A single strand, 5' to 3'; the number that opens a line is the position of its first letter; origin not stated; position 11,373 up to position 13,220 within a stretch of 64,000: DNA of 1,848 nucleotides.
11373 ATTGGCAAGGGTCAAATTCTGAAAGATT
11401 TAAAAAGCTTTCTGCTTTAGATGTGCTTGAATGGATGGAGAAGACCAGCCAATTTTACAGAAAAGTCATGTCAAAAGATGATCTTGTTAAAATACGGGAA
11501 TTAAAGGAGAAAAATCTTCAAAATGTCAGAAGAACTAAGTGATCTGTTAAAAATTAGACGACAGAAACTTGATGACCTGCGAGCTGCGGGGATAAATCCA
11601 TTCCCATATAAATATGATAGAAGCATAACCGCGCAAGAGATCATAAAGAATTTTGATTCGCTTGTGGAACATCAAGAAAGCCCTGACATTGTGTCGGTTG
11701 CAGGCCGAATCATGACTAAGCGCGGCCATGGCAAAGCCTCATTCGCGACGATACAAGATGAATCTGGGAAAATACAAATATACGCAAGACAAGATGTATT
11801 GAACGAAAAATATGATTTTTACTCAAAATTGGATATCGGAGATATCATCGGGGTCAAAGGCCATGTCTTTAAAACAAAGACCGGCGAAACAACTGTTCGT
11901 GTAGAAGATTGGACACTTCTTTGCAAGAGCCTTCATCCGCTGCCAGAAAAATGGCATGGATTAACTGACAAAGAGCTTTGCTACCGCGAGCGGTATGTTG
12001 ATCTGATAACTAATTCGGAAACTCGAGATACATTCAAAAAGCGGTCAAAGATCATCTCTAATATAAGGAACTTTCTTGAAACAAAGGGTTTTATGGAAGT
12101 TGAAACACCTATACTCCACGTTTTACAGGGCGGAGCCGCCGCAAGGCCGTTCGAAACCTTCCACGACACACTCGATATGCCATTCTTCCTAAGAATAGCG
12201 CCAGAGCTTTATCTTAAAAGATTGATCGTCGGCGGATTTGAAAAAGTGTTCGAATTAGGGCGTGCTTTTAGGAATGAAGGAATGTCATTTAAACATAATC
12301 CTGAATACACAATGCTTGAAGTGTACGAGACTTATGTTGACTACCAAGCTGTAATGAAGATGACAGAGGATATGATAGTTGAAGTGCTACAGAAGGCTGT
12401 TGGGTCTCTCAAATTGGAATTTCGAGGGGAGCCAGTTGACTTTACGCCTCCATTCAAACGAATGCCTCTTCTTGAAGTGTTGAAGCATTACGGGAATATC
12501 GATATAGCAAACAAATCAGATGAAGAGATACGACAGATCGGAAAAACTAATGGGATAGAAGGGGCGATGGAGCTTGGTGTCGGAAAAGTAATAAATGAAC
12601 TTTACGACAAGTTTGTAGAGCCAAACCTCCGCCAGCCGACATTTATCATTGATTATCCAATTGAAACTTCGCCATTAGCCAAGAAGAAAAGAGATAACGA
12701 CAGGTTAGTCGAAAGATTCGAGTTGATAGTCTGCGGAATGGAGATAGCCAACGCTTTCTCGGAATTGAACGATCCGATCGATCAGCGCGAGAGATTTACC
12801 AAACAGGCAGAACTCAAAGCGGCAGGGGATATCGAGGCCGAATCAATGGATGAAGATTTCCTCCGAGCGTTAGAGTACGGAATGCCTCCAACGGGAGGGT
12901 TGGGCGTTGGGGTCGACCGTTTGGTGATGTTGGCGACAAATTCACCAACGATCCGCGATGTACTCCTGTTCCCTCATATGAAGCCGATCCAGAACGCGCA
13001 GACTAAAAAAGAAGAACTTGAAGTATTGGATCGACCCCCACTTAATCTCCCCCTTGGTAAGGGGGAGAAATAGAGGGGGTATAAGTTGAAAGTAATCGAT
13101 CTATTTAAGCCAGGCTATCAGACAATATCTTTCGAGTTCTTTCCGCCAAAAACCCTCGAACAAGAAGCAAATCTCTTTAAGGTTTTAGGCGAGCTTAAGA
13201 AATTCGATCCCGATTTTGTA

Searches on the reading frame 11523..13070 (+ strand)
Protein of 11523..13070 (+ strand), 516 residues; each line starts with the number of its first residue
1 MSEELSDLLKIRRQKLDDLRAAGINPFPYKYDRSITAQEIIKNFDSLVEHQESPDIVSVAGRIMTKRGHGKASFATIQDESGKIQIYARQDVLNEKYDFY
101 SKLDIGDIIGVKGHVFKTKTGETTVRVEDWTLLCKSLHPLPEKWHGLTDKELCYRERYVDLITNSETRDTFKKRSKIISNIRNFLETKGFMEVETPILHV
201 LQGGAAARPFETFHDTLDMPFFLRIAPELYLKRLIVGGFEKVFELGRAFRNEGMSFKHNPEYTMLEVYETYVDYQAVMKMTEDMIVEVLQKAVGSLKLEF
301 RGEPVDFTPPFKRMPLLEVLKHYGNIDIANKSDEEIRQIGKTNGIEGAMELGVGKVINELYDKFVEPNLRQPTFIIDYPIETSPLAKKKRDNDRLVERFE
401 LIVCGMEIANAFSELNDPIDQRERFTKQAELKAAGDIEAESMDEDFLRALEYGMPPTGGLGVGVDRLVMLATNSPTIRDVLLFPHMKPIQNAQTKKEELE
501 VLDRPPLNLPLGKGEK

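Call 34: find_related_loci(query=window:11523-13070:+, collection=genome_contigs, flank=10000)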
Query window:11523-13070:+ (516 aa) in genome_contigs; peptide patterns used: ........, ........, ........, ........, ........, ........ (x = any residue, [..] = any of these).
150 stretches matched a pattern; 91 encode a relative of the query (tblastn E <= 1e-3); the best 80 are kept; 80 distinct loci.
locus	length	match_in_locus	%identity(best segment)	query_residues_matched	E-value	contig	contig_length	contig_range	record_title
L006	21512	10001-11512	73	1-504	0e+0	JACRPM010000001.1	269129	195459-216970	MAG: Candidatus Saganbacteria bacterium isolate NC_groundwater_1987_Pr3_S-0.2um_52_14 scaffold_117224, whole genome shot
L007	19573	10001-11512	70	1-504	0e+0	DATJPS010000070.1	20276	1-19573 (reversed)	MAG TPA_asm: Candidatus Omnitrophota bacterium isolate SMAG_U14919 k141_2153407, whole genome shotgun sequence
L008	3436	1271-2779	69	1-503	0e+0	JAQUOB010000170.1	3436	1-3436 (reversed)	MAG: Candidatus Margulisiibacteriota bacterium isolate STD1_191 NODE_130653_length_3436_cov_6.946812_Sandtown_D1, whole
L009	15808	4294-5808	69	1-504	0e+0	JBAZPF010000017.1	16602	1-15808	MAG: Candidatus Margulisiibacteriota bacterium isolate SO_2017_SWC_23 scaffold_2972_c1_LP-4_2017, whole genome shotgun s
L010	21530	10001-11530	69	1-510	0e+0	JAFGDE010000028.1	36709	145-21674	MAG: Candidatus Saganbacteria bacterium isolate Zod_Metabat.1157 k87_13610166, whole genome shotgun sequence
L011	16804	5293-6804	70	1-504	0e+0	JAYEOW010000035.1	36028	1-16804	MAG: Candidatus Margulisiibacteriota bacterium isolate MAG019 MAG019_35, whole genome shotgun sequence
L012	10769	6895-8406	70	1-504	0e+0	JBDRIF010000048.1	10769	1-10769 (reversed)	MAG: bacterium isolate MEGAHIT-group-1.57 k141_7226885, whole genome shotgun sequence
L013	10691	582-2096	69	1-504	0e+0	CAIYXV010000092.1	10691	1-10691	uncultured bacterium isolate AlinenSediments_bin-4880 genome assembly, contig: bin-4880:092/137, whole genome shotgun se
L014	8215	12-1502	70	1-496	0e+0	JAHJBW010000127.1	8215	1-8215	MAG: Candidatus Margulisiibacteriota bacterium isolate Modern_marine.mb.277 Modern_marine.mb.277_k141_1226239, whole gen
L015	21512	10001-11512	68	1-504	0e+0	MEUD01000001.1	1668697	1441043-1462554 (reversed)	MAG: candidate division WOR-1 bacterium RIFOXYB2_FULL_45_9 RIFOXYB2_FULL_WOR_1_45_9_curated_complete, whole genome shotg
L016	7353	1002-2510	68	1-503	0e+0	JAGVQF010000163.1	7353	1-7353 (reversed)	MAG: Candidatus Saganbacteria bacterium isolate DeMMO3_43 c_000000064709, whole genome shotgun sequence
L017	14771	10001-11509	68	1-503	0e+0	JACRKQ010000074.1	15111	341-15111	MAG: Candidatus Saganbacteria bacterium isolate NC_groundwater_1859_Pr3_B-0.1um_46_99 SR-2_scaffold_141_2871406, whole g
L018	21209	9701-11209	67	1-503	0e+0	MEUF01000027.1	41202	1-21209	MAG: candidate division WOR-1 bacterium RIFOXYB2_FULL_48_7 rifoxyb2_full_scaffold_1861, whole genome shotgun sequence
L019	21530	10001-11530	68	1-509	0e+0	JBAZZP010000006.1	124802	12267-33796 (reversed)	MAG: Candidatus Margulisiibacteriota bacterium isolate SO_2017_GW3_19 scaffold_162_c1_OW296A_2017, whole genome shotgun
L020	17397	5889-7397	67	1-503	0e+0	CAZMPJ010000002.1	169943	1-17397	MAG TPA_asm: uncultured bacterium isolate SRP200020_co3_325 genome assembly, contig: NODE_46_length_169943_cov_7.305148,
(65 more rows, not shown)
